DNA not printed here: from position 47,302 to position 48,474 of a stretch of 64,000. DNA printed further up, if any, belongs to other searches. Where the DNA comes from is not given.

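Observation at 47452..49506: Candidate novel partner-switching-type toxin/defence operon: GHKL ATPase - STAS-like protein - PIN nuclease - small protein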

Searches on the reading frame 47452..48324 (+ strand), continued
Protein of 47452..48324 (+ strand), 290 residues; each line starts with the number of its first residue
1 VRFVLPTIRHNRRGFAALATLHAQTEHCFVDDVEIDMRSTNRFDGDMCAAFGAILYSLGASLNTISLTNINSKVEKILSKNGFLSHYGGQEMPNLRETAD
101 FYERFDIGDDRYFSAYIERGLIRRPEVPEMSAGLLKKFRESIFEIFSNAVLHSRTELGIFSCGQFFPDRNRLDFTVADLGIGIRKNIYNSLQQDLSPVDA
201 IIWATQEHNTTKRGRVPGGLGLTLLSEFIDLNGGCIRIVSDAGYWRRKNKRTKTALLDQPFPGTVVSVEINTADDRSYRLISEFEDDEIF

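Call 46: search_protein_families(library=pfam, proteins=[L011:4470-6962:+, L011:8869-10398:+, L016:3297-5699:+, L016:5770-6885:+, L016:8816-10570:+, L016:10876-12810:+, L070:3761-6994:+, L070:1516-3711:+, L057:9036-10868:+, L084:5410-6966:+], max_evalue=0.0001)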
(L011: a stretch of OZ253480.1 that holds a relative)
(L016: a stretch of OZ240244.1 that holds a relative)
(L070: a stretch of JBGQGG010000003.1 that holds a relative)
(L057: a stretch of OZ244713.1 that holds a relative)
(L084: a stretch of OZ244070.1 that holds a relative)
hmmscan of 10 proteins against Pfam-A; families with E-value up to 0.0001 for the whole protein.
L011:4470-6962:+ (830 aa): 1 family
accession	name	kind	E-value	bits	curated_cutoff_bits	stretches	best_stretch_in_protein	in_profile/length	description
PF00342.24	PGI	-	1.6e-224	746.4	22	1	339-822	1-486/486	Phosphoglucose isomerase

L011:8869-10398:+ (509 aa): 1 family
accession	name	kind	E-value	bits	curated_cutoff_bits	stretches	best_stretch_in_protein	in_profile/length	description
PF01425.27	Amidase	-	1.8e-92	311.1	27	1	89-496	39-442/445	Amidase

L016:3297-5699:+ (800 aa): 1 family
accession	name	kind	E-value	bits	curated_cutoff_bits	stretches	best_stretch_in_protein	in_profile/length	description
PF00004.35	AAA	-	7e-07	30.2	21.2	1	529-657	1-127/131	ATPase family associated with various cellular activities (AAA)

L016:5770-6885:+ (371 aa): 2 families
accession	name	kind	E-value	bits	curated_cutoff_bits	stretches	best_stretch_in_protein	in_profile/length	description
PF13378.12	MR_MLE_C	-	1.3e-34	120.2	29.4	1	147-347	4-210/219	Enolase C-terminal domain-like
PF02746.21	MR_MLE_N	-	5.6e-07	30.2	22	1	14-124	12-117/117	Mandelate racemase / muconate lactonizing enzyme, N-terminal domain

L016:8816-10570:+ (584 aa): 3 families
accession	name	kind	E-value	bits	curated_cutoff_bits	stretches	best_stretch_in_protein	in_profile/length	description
PF13360.13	PQQ_2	-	4.9e-43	147.9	27.6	2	110-358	3-232/233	Outer membrane protein assembly factor BamB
PF13570.13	Beta-prop_ACSF4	-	9.5e-11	42.1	133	1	110-418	29-316/329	Beta-alanine-activating enzyme, beta-propeller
PF01011.28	PQQ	-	9.9e-07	28.3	26.7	0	196-242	546-590/595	Glucose/ethanol/alcohol dehydrogenase, beta-propeller domain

L016:10876-12810:+ (644 aa): 3 families
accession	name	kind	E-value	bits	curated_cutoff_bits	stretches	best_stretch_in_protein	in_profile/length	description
PF04542.20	Sigma70_r2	-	8.1e-16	58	24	1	24-91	1-70/71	Sigma-70 region 2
PF08281.18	Sigma70_r4_2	-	6.8e-14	51.7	25.7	1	123-175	2-54/54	Sigma-70, region 4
PF04545.22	Sigma70_r4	-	2.8e-09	36.8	24.1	1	128-176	1-49/50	Sigma-70, region 4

L070:3761-6994:+ (1077 aa): 3 families
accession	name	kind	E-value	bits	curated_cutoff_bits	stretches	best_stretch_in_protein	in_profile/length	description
PF18135.7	Type_ISP_C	-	7.8e-85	285.4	25.9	1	708-1062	1-341/342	Type ISP C-terminal specificity domain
PF02384.22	N6_Mtase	-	3.2e-06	27.1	20.4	1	290-496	2-139/311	N-6 DNA Methylase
PF20473.4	MmeI_Mtase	-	3.7e-05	23.5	27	1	365-500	20-153/259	MmeI, DNA-methyltransferase domain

L070:1516-3711:+ (731 aa): 3 families
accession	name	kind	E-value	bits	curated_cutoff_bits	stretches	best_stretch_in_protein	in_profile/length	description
PF12704.14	MacB_PCD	-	1.5e-19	71.6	27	1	382-581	1-206/207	MacB-like periplasmic core domain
PF03706.18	LPG_synthase_TM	-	1.1e-16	61.6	33.4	1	35-339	3-301/302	Lysylphosphatidylglycerol synthase TM region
PF02687.27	FtsX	-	2.4e-14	53.8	25.5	1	611-723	2-119/120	FtsX-like permease C-terminal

L057:9036-10868:+ (610 aa): 4 families
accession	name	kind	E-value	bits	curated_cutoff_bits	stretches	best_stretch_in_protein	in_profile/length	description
PF01434.24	Peptidase_M41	-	4.5e-66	222.8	29.9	1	407-598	1-189/191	Peptidase family M41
PF00004.35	AAA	-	1.1e-43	149.3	21.2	1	193-326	1-130/131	ATPase family associated with various cellular activities (AAA)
PF17862.7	AAA_lid_3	-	1.5e-14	53.7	27.2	1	349-393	1-45/45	AAA+ lid domain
PF06480.20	FtsH_ext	-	8.6e-14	52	25.5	1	9-98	2-100/103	FtsH Extracellular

L084:5410-6966:+ (518 aa): 1 family
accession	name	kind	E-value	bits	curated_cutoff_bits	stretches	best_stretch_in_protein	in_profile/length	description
PF00342.24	PGI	-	2.6e-223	742.5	22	1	27-510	1-486/486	Phosphoglucose isomerase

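Call 47: search_protein_families(library=pfam, proteins=[L084:3809-5356:+, L084:8891-10387:+, L046:9670-11760:+, L046:8836-9663:+, L079:4869-6752:+, L079:9023-10078:+, L078:5834-6934:+, L078:4927-5910:+, L077:5755-6636:+, L065:9034-10935:+], max_evalue=0.0001)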
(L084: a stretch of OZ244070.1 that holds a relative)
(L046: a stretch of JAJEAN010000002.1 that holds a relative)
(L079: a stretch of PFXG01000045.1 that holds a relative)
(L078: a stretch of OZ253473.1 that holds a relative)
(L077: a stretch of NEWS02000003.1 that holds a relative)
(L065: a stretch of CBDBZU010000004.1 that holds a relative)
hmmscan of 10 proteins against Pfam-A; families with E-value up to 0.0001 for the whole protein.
L084:3809-5356:+ (515 aa): 0 families

L084:8891-10387:+ (498 aa): 1 family
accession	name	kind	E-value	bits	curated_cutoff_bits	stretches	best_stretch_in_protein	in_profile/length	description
PF01425.27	Amidase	-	7.5e-94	315.7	27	1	80-485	41-442/445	Amidase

L046:9670-11760:+ (696 aa): 2 families
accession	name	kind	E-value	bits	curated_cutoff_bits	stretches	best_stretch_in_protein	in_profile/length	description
PF20581.3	DUF6785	-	9.2e-106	354.7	25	1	60-557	1-498/498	Family of unknown function (DUF6785)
PF20580.3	DUF6784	-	1.9e-17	63.7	26.4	1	592-680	2-90/101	Domain of unknown function (DUF6784)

L046:8836-9663:+ (275 aa): 1 family
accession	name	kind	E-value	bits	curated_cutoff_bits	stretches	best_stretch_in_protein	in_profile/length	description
PF05721.19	PhyH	-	8.2e-06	26.7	22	0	196-229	180-213/213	Phytanoyl-CoA dioxygenase (PhyH)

L079:4869-6752:+ (627 aa): 1 family
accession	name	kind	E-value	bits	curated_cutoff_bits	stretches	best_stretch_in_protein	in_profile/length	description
PF01435.24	Peptidase_M48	-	6.3e-16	59.2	20.3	1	156-341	48-183/186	Peptidase family M48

L079:9023-10078:+ (351 aa): 0 families

L078:5834-6934:+ (366 aa): 3 families
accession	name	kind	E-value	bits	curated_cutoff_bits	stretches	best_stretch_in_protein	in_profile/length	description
PF00005.33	ABC_tran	-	1.6e-29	103.7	25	1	75-225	2-136/137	ABC transporter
PF08352.17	oligo_HPY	-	2.1e-18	66.9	27.1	1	278-342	2-65/65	Oligopeptide/dipeptide transporter, C-terminal region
PF13401.12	AAA_22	-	2e-05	25.3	27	1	89-254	10-121/130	AAA domain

L078:4927-5910:+ (327 aa): 4 families
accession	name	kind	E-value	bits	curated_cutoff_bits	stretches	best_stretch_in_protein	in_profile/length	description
PF00005.33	ABC_tran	-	1.8e-31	110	25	1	28-186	2-137/137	ABC transporter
PF08352.17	oligo_HPY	-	2.1e-17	63.7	27.1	1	237-301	1-65/65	Oligopeptide/dipeptide transporter, C-terminal region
PF13304.12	AAA_21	-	1.1e-08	36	27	1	129-221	220-303/304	AAA domain, putative AbiEii toxin, Type IV TA system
PF02463.25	SMC_N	-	1.7e-06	28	40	1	34-228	22-209/220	RecF/RecN/SMC N terminal domain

L077:5755-6636:+ (293 aa): 1 family
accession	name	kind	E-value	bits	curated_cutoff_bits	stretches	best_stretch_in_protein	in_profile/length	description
PF04389.22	Peptidase_M28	-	1.4e-30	106.9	21.3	1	65-282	1-191/193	Peptidase family M28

L065:9034-10935:+ (633 aa): 4 families
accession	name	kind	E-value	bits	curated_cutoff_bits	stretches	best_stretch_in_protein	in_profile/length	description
PF01434.24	Peptidase_M41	-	2e-65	220.7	29.9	1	430-619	1-189/191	Peptidase family M41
PF00004.35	AAA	-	1.5e-43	148.8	21.2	1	216-349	1-130/131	ATPase family associated with various cellular activities (AAA)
PF17862.7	AAA_lid_3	-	1.5e-15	56.8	27.2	1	372-416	1-45/45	AAA+ lid domain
PF06480.20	FtsH_ext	-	1.2e-13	51.6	25.5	1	32-121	2-100/103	FtsH Extracellular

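Call 54: predict_structure(alignment_id=A1)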
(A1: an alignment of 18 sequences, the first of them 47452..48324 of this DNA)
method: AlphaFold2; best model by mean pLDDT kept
length: 290 residues; sequences in the alignment: 18
mean_pLDDT: 80.9   pTM: 0.84
mean pLDDT of the five models: 80.9, 76.6, 76.1, 74.8, 56.7
residues with pLDDT >= 90: 87; 70-90: 147; 50-70: 44; < 50: 12
segments of 3 or more residues with pLDDT < 50: 151-153, 210-214, 288-290
pLDDT, mean of each block of 10 residues (from residue 1): 92 95 88 90 92 87 88 89 73 69 73 81 87 82 65 64 89 86 77 83 67 52 80 89 91 92 90 77 55
secondary structure, 60 per line:
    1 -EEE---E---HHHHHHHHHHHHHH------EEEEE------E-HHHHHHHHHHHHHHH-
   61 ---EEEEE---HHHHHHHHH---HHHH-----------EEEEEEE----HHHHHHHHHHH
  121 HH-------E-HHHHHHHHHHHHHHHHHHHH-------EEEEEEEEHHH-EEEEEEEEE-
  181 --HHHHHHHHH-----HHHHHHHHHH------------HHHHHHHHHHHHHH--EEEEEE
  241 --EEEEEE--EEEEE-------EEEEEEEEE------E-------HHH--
elements in order: E2-4 H12-25 E32-36 H45-59 E64-68 H72-80 H84-87 E99-105 H110-122 H132-151 E159-166 E171-179 H183-191 H197-206 H219-232 E235-240 E243-248 E251-255 E263-271

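Call 57: search_dna_similar(query=window:47452-48324:+, collection=plasmids, mode=protein, max_rows=15)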
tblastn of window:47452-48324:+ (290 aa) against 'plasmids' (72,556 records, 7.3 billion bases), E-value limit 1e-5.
Records with a match: 1; places in all: 1; records where one place covers at least 80% of the query: 1.
Best place of each record, by identity: <60% 1.
By first word of the organism name: Deinococcus 1.
By predicted mobility (MOB-suite, as given by PLSDB): non-mobilizable 1.
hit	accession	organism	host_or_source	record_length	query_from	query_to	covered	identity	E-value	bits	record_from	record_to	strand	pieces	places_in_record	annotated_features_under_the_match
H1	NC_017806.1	Deinococcus gobiensis I-0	-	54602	5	290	99%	31.8%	2e-43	165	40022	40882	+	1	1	ATP-binding protein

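Call 58: search_dna_similar(query=window:47452-48324:+, collection=phages, mode=protein, max_rows=15)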
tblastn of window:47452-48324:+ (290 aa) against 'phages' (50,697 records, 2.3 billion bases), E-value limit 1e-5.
Records with a match: 10; places in all: 10; records where one place covers at least 80% of the query: 2.
Best place of each record, by identity: <60% 10.
By first word of the organism name: Streptococcus 7; Bacteriophage 2; Ralstonia 1.
By host as written in the record: - 2; Streptococcus dysgalactiae WCHSDSE-1 1; Ralstonia solanacearum R578 1; Streptococcus agalactiae 1; Streptococcus agalactiae ERR129758 1; Streptococcus agalactiae JN_AR_GBS376 1; Streptococcus agalactiae JN_AR_GBS273 1; Streptococcus dysgalactiae ERR085022 1; and 1 more.
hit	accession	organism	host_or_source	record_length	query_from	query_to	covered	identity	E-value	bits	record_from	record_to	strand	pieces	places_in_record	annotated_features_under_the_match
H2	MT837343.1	Bacteriophage sp.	human fecal samples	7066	8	280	94%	39.4%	6e-52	188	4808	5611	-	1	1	record has no annotation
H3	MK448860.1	Streptococcus phage Javan172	Streptococcus dysgalactiae WCHSDSE-1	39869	4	280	96%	26.5%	4e-14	78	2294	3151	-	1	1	ATPase-like protein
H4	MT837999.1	Bacteriophage sp.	human fecal samples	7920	122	270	51%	31.2%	1e-6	56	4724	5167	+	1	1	record has no annotation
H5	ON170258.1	Ralstonia phage YO152_1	Ralstonia solanacearum R578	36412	119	272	53%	29.8%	3e-16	85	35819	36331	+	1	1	record has no annotation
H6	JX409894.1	Streptococcus phage LYGO9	Streptococcus agalactiae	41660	144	280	47%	30.0%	3e-6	54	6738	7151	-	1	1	putative ATPase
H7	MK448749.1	Streptococcus phage Javan39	Streptococcus agalactiae ERR129758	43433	144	280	47%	30.0%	3e-6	54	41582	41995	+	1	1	hypothetical protein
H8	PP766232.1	Streptococcus phage phiGBSVK-E1_GBSInt11.1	Streptococcus agalactiae JN_AR_GBS376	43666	144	280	47%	30.0%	3e-6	54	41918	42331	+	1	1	ATPase-like ATP-binding protein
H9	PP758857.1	Streptococcus phage phiGBSVK-D_GBSInt8.1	Streptococcus agalactiae JN_AR_GBS273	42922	144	280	47%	30.0%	3e-6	54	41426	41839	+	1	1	ATPase-like ATP-binding protein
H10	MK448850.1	Streptococcus phage Javan132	Streptococcus dysgalactiae ERR085022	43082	144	280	47%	30.0%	4e-6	54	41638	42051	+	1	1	ABC-type dipeptide/oligopeptide/nickel transport system, permease ...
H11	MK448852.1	Streptococcus phage Javan140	Streptococcus dysgalactiae ERR085059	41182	144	280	47%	30.0%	4e-6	54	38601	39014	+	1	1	hypothetical protein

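Call 59: get_annotated_region(hit=H1, flank=6000)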
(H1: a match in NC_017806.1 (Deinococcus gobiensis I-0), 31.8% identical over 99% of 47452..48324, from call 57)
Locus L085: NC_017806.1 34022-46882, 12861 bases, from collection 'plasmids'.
description: Deinococcus gobiensis I-0 plasmid P5, complete sequence
organism: Deinococcus gobiensis I-0 (NCBI taxid 745776)
taxonomy: Bacteria; Deinococcota; Deinococci; Deinococcales; Deinococcaceae; Deinococcus; Deinococcus gobiensis; Deinococcus gobiensis I-0
host: -; source: -; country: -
typing (MOB-suite, as given by PLSDB): non-mobilizable
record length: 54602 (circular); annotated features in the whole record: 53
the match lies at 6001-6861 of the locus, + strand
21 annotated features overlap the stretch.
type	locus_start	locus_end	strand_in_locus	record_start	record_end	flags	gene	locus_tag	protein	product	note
CDS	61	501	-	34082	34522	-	-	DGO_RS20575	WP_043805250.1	hypothetical protein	-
CDS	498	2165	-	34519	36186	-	-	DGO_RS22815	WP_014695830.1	helix-turn-helix domain-containing protein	-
CDS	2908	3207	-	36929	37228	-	-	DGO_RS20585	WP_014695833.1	hypothetical protein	-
CDS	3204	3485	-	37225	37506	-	-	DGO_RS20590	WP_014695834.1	hypothetical protein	-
CDS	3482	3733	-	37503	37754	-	-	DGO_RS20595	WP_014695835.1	hypothetical protein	-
CDS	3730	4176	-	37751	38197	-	-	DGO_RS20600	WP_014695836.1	hypothetical protein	-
CDS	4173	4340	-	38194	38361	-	-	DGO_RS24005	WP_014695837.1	hypothetical protein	-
CDS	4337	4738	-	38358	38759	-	-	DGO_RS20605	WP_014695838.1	GIY-YIG nuclease family protein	-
CDS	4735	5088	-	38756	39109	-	-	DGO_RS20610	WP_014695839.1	GIY-YIG nuclease family protein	-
CDS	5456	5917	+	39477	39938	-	-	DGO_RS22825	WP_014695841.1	helix-turn-helix transcriptional regulator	-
CDS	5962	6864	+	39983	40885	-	-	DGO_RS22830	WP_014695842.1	ATP-binding protein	-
CDS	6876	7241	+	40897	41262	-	-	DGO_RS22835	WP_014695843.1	STAS-like domain-containing protein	-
CDS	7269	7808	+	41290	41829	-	-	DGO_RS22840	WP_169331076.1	PIN domain-containing protein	-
CDS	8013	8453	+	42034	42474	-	-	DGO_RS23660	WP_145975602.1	hypothetical protein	-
CDS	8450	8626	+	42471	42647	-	-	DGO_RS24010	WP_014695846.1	hypothetical protein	-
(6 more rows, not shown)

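Call 60: get_annotated_region(hit=H3, flank=4000)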
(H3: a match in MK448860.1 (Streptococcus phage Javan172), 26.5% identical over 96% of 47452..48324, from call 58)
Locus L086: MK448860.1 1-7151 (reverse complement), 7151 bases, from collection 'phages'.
description: Streptococcus phage Javan172, complete genome.
organism: Streptococcus phage Javan172 (NCBI taxid 2548021)
taxonomy: Viruses; Duplodnaviria; Heunggongvirae; Uroviricota; Caudoviricetes; Trabyvirinae
host: Streptococcus dysgalactiae WCHSDSE-1; source: -; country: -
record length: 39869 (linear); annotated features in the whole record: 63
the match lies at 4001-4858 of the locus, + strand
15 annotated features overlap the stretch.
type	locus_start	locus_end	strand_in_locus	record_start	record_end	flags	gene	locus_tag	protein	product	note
CDS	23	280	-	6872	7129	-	-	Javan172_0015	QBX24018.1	hypothetical protein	-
CDS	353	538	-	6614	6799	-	-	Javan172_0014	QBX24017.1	hypothetical protein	-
CDS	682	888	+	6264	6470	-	-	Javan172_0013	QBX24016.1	hypothetical protein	-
CDS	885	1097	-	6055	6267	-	-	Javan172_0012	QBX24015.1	hypothetical protein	-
CDS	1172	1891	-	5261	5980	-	-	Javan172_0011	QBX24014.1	antirepressor protein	-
CDS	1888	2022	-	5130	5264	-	-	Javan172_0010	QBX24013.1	hypothetical protein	-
CDS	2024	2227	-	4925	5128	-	-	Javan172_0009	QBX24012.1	hypothetical protein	-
CDS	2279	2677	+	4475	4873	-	-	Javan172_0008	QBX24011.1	hypothetical protein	-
CDS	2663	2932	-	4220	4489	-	-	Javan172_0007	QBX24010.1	hypothetical protein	-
CDS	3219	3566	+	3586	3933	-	-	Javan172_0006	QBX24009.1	transcriptional regulator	-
CDS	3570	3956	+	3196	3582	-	-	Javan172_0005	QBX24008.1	hypothetical protein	-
CDS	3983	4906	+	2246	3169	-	-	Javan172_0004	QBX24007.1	ATPase-like protein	ATP-binding region, ATPase-like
CDS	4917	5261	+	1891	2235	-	-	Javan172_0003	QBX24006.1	hypothetical protein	-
CDS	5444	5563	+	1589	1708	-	-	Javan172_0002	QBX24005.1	hypothetical protein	-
CDS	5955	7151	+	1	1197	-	-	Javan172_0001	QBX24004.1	integrase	integrase: site-specific recombinase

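Call 68: search_protein_families(library=pfam, proteins=[L017:3070-3555:+, L017:3826-4266:+, L017:4188-4691:+, L030:8815-10227:+, L030:10212-10814:+], max_evalue=0.01)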
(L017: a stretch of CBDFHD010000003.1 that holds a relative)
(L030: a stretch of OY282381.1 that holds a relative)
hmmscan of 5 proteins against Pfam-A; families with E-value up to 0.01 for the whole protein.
L017:3070-3555:+ (161 aa): 4 families
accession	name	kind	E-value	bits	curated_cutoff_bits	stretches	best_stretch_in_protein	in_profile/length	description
PF14015.11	DUF4231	-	1.5e-13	51.5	24.7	1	22-125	1-101/103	Protein of unknown function (DUF4231)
PF18181.6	SLATT_1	-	1.4e-07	32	26.3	1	15-140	1-116/122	SMODS and SLOG-associating 2TM effector domain 1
PF18184.6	SLATT_3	-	0.00034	21.3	26.3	1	27-140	7-121/155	SMODS and SLOG-associating 2TM effector domain 3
PF18186.6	SLATT_4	-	0.0041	17.3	27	1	33-106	25-97/165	SMODS and SLOG-associating 2TM effector domain family 4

L017:3826-4266:+ (146 aa): 1 family
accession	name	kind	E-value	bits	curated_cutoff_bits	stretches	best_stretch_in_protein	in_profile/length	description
PF08937.16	ThsB_TIR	-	1.6e-16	61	21.2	1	10-106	1-99/100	Thoeris protein ThsB, TIR-like domain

L017:4188-4691:+ (167 aa): 5 families
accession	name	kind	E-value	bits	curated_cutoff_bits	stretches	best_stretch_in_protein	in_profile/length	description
PF14015.11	DUF4231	-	2.2e-22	79.9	24.7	1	33-130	2-99/103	Protein of unknown function (DUF4231)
PF18181.6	SLATT_1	-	1.9e-11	44.5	26.3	1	25-151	1-122/122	SMODS and SLOG-associating 2TM effector domain 1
PF18186.6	SLATT_4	-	6.4e-08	32.9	27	1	38-119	20-103/165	SMODS and SLOG-associating 2TM effector domain family 4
PF18184.6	SLATT_3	-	1e-05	26.3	26.3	1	43-158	14-133/155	SMODS and SLOG-associating 2TM effector domain 3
PF20990.2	DUF2207_C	-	0.0091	16.2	33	1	23-93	115-185/247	Predicted membrane protein (DUF2207) C-terminal domain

L030:8815-10227:+ (470 aa): 3 families
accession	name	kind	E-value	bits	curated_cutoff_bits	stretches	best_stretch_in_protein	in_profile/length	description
PF13175.12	AAA_15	-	6.8e-24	85.6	32.1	2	268-374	266-374/374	AAA ATPase domain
PF13304.12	AAA_21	-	6e-15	56.5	27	1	248-374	189-303/304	AAA domain, putative AbiEii toxin, Type IV TA system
PF13476.12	AAA_23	-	0.0024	19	27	1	4-47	1-45/201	AAA domain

L030:10212-10814:+ (200 aa): 0 families

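Call 69: find_related_loci(query=A1, collection=viral_contigs, flank=7000)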
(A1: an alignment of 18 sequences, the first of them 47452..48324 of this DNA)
Query A1 (290 aa) in viral_contigs; peptide patterns used: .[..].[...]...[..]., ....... (x = any residue, [..] = any of these).
68 stretches matched a pattern, but none encodes a relative of the query by tblastn (E <= 1e-3).

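Call 70: find_related_loci(query=A1, collection=metagenome_contigs, flank=7000)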
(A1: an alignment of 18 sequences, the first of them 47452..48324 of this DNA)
Query A1 (290 aa) in metagenome_contigs; peptide patterns used: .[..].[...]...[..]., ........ (x = any residue, [..] = any of these).
403 stretches matched a pattern; 171 encode a relative of the query (tblastn E <= 1e-3); the best 80 are kept; 80 distinct loci.
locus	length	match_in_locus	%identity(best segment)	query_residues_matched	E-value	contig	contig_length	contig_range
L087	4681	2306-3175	64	1-290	3e-130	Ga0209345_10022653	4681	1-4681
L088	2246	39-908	66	1-290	4e-135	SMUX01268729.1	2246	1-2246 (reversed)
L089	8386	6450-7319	65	1-290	2e-127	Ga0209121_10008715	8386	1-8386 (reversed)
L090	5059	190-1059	65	1-290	4e-128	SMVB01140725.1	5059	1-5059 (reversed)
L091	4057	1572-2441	64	1-290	7e-129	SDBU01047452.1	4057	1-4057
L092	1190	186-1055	67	1-290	2e-138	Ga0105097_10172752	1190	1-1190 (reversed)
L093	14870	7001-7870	66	1-290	2e-125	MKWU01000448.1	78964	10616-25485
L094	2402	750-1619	66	1-290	1e-131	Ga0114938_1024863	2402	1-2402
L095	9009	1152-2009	63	5-290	2e-124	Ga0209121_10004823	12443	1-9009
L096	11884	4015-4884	66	1-290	1e-123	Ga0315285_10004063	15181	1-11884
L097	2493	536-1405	66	1-290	3e-129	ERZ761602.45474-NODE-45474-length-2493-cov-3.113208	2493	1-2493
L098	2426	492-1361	67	1-290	3e-129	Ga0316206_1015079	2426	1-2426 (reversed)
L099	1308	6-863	65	5-290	2e-133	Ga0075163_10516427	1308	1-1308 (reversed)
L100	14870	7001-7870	63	1-290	3e-122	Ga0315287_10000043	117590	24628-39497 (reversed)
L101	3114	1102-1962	63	4-290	5e-126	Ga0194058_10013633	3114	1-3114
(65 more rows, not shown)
